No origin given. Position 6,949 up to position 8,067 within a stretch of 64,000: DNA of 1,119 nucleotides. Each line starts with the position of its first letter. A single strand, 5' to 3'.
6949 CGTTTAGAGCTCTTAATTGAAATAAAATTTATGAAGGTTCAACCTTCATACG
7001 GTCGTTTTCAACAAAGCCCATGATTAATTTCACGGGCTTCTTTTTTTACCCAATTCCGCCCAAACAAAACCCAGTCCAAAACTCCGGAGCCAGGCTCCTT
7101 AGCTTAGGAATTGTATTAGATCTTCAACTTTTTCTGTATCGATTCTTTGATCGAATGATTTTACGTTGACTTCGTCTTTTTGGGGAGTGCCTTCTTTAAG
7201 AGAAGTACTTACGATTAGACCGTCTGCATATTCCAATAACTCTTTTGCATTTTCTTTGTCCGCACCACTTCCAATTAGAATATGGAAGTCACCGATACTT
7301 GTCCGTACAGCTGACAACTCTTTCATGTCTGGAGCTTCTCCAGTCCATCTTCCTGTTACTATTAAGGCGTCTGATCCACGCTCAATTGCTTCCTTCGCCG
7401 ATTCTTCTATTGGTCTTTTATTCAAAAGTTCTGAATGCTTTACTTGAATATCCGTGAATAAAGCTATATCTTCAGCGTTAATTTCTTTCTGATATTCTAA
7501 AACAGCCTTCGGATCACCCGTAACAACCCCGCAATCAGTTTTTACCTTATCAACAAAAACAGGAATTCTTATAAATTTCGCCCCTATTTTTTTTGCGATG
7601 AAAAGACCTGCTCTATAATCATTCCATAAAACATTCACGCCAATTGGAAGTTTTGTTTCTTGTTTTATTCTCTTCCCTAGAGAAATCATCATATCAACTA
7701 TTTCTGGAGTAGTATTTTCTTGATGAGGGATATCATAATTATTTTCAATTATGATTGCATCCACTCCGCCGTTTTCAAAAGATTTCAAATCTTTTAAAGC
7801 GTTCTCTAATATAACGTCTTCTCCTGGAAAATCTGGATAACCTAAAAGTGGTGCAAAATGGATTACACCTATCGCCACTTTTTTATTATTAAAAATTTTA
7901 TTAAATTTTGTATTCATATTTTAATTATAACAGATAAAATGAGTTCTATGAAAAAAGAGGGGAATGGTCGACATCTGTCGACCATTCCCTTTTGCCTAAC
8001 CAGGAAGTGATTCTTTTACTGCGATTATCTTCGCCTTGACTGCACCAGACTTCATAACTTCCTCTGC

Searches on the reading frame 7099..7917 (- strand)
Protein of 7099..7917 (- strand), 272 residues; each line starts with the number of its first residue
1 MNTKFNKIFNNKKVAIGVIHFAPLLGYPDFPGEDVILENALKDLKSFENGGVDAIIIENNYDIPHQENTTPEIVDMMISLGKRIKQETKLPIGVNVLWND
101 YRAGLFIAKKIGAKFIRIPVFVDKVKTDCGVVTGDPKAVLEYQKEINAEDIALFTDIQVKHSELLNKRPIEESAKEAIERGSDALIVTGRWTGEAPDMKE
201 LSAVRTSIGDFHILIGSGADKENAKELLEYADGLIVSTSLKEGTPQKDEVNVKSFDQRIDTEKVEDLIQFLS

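Call 9: search_protein_families(library=pfam, proteins=[window:7099-7917:-], max_evalue=0.01)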
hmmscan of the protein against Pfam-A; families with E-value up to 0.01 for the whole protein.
window:7099-7917:- (272 aa): 2 families
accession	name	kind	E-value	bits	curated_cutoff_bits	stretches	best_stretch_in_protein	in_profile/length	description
PF03437.21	BtpA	-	1.4e-62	211.9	30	1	12-253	2-243/254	BtpA family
PF01884.23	PcrB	-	0.00036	20.5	23.9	0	193-244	163-215/226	PcrB family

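Call 10: search_protein_families(library=ncbifam, proteins=[window:7099-7917:-], max_evalue=0.01)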
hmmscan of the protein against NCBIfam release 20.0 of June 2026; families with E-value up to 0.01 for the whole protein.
window:7099-7917:- (272 aa): 2 families
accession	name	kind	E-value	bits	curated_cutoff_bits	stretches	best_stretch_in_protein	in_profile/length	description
TIGR00259.1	thylakoid_BtpA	subfamily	5.4e-63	212.9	153.4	1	12-254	1-244/257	BtpA/SgcQ family protein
NF045918.1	PhsystIBiosynBtpA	equivalog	1.3e-57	195.1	400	1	6-256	2-254/261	photosystem I biogenesis protein BtpA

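Call 42: search_solved_structures(query=window:7099-7917:-, max_evalue=0.01, show_alignments=1)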
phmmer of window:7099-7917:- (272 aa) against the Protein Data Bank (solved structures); distinct sequences matched with E-value up to 0.01: 1.
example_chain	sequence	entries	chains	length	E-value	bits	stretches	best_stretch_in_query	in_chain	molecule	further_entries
5ey5_A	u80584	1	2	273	0.0037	20.2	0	187-250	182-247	LBCATS-a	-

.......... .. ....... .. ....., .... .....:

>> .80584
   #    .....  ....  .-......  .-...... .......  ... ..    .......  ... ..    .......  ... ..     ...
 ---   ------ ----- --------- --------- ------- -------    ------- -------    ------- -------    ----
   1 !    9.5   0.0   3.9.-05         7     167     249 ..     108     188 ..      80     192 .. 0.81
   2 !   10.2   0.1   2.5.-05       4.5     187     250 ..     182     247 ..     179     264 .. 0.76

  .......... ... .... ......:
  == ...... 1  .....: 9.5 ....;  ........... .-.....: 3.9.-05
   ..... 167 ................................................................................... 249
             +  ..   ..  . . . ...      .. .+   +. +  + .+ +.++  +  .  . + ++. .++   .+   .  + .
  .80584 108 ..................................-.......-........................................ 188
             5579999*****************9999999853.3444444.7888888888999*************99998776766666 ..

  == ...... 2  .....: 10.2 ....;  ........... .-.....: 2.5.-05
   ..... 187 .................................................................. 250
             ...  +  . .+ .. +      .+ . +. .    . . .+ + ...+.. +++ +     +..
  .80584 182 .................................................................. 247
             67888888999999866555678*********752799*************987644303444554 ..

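Call 75: search_solved_structures(query=A4, max_evalue=10, show_alignments=2)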
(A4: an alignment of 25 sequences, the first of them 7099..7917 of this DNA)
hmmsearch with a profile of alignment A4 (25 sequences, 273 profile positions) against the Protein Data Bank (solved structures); distinct sequences matched with E-value up to 10: 26.
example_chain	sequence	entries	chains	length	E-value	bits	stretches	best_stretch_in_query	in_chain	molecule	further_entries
3tha_A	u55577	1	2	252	0.00022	23.9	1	184-242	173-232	Tryptophan synthase alpha chain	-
4r9x_A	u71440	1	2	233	0.0023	20.5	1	189-252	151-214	Copper homeostasis protein CutC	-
5ey5_A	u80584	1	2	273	0.0038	19.8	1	187-252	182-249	LBCATS-a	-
4muz_A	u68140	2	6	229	0.049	16.2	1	196-241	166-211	Orotidine 5'-phosphate decarboxylase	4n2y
1rd5_A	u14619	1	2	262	0.062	15.8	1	187-241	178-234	Tryptophan synthase alpha chain, chloroplast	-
1tjr_A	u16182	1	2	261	0.063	15.8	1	187-241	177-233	BX1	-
4zv6_B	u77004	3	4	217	0.089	15.3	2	162-253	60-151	Octarellin V.1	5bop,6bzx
2f6u_A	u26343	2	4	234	0.091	15.3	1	186-243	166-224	(S)-3-O-Geranylgeranylglyceryl Phosphate Synthase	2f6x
5kmy_A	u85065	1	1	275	0.092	15.3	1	187-243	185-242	Tryptophan synthase alpha chain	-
8ruw_B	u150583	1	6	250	0.1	15.1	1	187-243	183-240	Geranylgeranylglyceryl phosphate synthase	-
5k9x_A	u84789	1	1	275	0.11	15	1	187-243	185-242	Tryptophan synthase alpha chain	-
5upx_A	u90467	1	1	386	0.19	14.2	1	173-230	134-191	Inosine-5'-monophosphate dehydrogenase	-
5upy_A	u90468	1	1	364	0.24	13.9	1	174-230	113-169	Inosine-5'-monophosphate dehydrogenase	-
4jej_A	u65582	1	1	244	0.27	13.7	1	191-244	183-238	Geranylgeranylglyceryl phosphate synthase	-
3vzx_A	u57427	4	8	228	0.29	13.6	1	192-243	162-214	Heptaprenylglyceryl phosphate synthase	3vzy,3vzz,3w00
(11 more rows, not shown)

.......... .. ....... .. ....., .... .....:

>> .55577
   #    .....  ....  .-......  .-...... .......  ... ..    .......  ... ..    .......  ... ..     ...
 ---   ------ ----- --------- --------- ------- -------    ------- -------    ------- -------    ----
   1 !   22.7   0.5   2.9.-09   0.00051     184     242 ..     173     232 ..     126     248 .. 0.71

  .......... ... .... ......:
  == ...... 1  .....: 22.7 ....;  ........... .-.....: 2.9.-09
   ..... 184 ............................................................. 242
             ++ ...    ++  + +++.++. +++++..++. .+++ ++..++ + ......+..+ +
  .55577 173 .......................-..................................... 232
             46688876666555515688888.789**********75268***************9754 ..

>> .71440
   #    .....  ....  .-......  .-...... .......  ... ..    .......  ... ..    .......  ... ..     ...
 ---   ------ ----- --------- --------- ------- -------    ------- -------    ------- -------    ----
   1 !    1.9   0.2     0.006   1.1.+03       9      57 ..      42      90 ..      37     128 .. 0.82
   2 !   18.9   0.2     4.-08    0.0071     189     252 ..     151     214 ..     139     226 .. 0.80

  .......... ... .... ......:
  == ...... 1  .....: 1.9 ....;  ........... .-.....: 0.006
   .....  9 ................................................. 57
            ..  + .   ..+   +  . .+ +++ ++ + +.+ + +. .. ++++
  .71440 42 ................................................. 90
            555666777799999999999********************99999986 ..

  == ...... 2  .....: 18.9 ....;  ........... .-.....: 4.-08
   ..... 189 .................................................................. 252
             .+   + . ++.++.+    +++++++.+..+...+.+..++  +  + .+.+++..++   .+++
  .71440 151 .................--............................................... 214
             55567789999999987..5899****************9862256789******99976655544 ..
